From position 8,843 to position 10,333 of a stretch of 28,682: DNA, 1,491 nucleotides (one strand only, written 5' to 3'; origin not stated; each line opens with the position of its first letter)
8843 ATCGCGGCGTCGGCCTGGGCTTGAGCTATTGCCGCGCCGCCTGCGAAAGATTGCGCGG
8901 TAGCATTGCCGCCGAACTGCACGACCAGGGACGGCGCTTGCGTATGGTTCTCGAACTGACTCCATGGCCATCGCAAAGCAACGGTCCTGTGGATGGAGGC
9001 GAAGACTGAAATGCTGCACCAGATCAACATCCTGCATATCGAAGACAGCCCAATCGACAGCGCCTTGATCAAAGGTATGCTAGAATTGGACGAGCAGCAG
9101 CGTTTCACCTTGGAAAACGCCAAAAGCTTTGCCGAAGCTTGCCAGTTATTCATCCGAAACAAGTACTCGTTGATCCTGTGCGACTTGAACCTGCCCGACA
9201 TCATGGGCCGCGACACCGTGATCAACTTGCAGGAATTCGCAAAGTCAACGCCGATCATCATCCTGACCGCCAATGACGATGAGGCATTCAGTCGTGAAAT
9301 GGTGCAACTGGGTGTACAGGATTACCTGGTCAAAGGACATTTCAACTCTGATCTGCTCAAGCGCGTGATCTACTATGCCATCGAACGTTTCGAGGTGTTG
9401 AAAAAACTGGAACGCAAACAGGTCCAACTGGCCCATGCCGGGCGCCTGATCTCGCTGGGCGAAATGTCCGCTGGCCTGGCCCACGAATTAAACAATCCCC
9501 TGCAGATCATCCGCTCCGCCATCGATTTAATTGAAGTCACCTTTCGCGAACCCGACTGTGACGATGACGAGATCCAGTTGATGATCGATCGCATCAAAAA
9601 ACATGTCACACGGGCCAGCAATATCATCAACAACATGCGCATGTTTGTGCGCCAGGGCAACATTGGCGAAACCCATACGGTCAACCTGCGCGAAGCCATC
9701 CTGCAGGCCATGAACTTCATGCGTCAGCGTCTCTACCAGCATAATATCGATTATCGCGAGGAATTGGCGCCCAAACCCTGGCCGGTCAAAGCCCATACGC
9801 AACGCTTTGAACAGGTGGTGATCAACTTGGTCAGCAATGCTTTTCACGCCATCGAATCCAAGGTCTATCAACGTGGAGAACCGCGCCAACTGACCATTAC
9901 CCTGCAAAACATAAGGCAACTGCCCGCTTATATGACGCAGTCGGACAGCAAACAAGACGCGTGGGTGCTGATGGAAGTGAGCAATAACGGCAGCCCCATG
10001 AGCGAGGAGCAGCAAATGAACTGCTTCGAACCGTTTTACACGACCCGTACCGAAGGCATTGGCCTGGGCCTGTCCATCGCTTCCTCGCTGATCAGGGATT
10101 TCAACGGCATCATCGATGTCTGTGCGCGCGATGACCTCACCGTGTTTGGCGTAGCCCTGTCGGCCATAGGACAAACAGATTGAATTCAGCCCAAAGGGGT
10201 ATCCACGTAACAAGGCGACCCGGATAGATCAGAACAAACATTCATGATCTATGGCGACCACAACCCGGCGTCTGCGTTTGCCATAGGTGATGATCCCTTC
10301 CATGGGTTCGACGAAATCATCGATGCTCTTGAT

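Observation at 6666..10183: Unusual relay: REC-Hpt, CheV, sensor-less HK and REC-first hybrid HK translationally chained in one operon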

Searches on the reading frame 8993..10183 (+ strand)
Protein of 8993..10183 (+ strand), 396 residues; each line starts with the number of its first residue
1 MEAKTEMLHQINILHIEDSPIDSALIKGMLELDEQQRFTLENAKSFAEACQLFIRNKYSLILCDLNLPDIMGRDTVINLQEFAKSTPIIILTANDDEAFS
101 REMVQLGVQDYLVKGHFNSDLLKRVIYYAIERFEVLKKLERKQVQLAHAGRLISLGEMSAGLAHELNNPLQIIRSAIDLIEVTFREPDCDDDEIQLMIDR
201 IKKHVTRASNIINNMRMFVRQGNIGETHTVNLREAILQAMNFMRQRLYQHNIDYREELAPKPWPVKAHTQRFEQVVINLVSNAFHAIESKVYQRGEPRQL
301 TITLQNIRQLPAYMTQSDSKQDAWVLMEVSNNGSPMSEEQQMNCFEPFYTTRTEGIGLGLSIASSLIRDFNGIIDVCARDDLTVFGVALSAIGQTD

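Call 5: search_protein_families(library=pfam, proteins=[window:8993-10183:+], max_evalue=0.1)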
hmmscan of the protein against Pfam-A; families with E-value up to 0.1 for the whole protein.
window:8993-10183:+ (396 aa): 3 families
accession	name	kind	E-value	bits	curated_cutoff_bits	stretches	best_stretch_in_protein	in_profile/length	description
PF00072.30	Response_reg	-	2.2e-18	66.9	30.2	1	13-125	1-110/111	Response regulator receiver domain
PF02518.31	HATPase_c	-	6.2e-13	49.6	26.4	1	270-377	4-94/111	Histidine kinase-, DNA gyrase B-, and HSP90-like ATPase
PF00512.31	HisKA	-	5.1e-12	46.1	26.9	1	155-222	2-64/66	His Kinase A (phospho-acceptor) domain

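Call 6: search_protein_families(library=ncbifam, proteins=[window:8993-10183:+], max_evalue=0.01)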
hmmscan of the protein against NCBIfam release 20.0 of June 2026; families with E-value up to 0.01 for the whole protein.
window:8993-10183:+ (396 aa): 132 families (the best 25 are shown)
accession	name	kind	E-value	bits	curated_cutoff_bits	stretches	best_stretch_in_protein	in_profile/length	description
NF008468.0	PRK11360.1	equivalog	1.6e-34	119.3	646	1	137-380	378-596/616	two-component system sensor histidine kinase AtoS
NF010411.0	PRK13837.1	equivalog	7.2e-33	113.6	647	1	129-379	424-662/828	two-component system VirA-like sensor kinase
NF047466.1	hybrid_RR_LvrB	exception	1.4e-31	110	500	1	10-376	3-360/377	hybrid histidine kinase/response regulator LvrB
NF046020.1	HisKinCckABruc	equivalog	1.1e-29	102.9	1000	1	123-374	452-689/868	cell cycle histidine kinase CckA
NF040750.1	tetrathio_HK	equivalog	2.9e-28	98.7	750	1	137-376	320-538/555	tetrathionate respiration histidine kinase TtrS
NF010076.0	PRK13557.1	subfamily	4.2e-28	98.1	631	1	145-371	153-373/540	histidine kinase famiy protein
NF052574.1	HisKinEspCMyxo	equivalog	4.8e-26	91.2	1200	1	140-390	402-636/785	serine histidine kinase EspC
NF052573.1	HisKinEspAMyxo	equivalog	5.8e-25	87.4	1400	1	140-392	367-612/755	serine histidine kinase EspA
NF041777.1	sens_FixL_Rhizob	equivalog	8.7e-24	84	850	1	137-372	244-461/485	sensor protein FixL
NF007688.0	PRK10364.1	equivalog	2.5e-23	82.6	479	1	143-380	228-439/460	two-component system sensor histidine kinase ZraS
NF046026.1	HisKinCckACaul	equivalog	3.2e-22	78.4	1000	1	143-379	290-519/678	cell cycle histidine kinase CckA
NF041880.1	EPS_EpsF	equivalog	1.1e-21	77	900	2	40-151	22-135/492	response regulator EpsF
NF047497.1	HK_LIC_12097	equivalog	1.9e-21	76.2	500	1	129-389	124-364/367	LIC_12097 family sensor histidine kinase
NF047794.1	HisKinPtgB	equivalog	4.4e-20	71.5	1000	1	130-376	417-639/656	two-component system sensor histidine kinase PgtB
NF008293.1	PRK11073.1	equivalog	2.5e-17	63.1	240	1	119-389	97-345/349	nitrogen regulation protein NR(II)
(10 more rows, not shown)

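Call 19: search_solved_structures(query=window:9011-10183:+, max_evalue=0.000001, show_alignments=4)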
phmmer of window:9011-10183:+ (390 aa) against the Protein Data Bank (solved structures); distinct sequences matched with E-value up to 0.000001: 41.
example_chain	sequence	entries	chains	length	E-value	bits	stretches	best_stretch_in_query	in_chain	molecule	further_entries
8vc9_A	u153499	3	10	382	2.7e-22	82.6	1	6-369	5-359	Leptospira virulence regulator B (LvrB) | histidine kinase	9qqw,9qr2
3a0r_A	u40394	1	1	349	5.8e-21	78.2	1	129-366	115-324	Sensor protein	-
8a7f_A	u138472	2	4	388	1.2e-20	77.1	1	127-366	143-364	Putative Sensory box protein,Sensor protein FixL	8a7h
8a3u_A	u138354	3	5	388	1.2e-20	77.1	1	127-366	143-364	Putative Sensory box protein,Sensor protein FixL | Putative Sensory box protein,Putative Sensory box protein,Sensor protein FixL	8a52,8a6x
4gcz_A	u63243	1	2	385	1.2e-20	77.1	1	128-366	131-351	Blue-light photoreceptor, Sensor protein fixL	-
9jfj_A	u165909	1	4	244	1e-14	57.6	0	136-281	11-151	Sensor histidine kinase ZraS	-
5idj_A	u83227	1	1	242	3.6e-13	52.6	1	141-374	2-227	Histidine kinase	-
3a0t_A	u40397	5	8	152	8.3e-13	51.4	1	224-366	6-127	Sensor protein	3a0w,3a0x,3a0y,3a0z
9p6i_A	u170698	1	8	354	2.9e-11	46.3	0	321-374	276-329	histidine kinase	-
3d36_A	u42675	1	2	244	5.3e-11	45.5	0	143-282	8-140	Sporulation kinase B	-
6oap_A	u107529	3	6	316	5e-09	39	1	7-135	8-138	Dual sensor histidine kinase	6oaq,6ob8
6swl_A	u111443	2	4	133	7.4e-09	38.4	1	2-119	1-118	Two-component response regulator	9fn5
3eq2_A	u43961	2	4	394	9e-09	38.1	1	23-146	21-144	Probable two-component response regulator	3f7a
3cfy_A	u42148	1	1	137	1.8e-08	37.1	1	7-128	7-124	Putative LuxO repressor protein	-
9of4_A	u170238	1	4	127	5.8e-08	35.4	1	3-119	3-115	PmrA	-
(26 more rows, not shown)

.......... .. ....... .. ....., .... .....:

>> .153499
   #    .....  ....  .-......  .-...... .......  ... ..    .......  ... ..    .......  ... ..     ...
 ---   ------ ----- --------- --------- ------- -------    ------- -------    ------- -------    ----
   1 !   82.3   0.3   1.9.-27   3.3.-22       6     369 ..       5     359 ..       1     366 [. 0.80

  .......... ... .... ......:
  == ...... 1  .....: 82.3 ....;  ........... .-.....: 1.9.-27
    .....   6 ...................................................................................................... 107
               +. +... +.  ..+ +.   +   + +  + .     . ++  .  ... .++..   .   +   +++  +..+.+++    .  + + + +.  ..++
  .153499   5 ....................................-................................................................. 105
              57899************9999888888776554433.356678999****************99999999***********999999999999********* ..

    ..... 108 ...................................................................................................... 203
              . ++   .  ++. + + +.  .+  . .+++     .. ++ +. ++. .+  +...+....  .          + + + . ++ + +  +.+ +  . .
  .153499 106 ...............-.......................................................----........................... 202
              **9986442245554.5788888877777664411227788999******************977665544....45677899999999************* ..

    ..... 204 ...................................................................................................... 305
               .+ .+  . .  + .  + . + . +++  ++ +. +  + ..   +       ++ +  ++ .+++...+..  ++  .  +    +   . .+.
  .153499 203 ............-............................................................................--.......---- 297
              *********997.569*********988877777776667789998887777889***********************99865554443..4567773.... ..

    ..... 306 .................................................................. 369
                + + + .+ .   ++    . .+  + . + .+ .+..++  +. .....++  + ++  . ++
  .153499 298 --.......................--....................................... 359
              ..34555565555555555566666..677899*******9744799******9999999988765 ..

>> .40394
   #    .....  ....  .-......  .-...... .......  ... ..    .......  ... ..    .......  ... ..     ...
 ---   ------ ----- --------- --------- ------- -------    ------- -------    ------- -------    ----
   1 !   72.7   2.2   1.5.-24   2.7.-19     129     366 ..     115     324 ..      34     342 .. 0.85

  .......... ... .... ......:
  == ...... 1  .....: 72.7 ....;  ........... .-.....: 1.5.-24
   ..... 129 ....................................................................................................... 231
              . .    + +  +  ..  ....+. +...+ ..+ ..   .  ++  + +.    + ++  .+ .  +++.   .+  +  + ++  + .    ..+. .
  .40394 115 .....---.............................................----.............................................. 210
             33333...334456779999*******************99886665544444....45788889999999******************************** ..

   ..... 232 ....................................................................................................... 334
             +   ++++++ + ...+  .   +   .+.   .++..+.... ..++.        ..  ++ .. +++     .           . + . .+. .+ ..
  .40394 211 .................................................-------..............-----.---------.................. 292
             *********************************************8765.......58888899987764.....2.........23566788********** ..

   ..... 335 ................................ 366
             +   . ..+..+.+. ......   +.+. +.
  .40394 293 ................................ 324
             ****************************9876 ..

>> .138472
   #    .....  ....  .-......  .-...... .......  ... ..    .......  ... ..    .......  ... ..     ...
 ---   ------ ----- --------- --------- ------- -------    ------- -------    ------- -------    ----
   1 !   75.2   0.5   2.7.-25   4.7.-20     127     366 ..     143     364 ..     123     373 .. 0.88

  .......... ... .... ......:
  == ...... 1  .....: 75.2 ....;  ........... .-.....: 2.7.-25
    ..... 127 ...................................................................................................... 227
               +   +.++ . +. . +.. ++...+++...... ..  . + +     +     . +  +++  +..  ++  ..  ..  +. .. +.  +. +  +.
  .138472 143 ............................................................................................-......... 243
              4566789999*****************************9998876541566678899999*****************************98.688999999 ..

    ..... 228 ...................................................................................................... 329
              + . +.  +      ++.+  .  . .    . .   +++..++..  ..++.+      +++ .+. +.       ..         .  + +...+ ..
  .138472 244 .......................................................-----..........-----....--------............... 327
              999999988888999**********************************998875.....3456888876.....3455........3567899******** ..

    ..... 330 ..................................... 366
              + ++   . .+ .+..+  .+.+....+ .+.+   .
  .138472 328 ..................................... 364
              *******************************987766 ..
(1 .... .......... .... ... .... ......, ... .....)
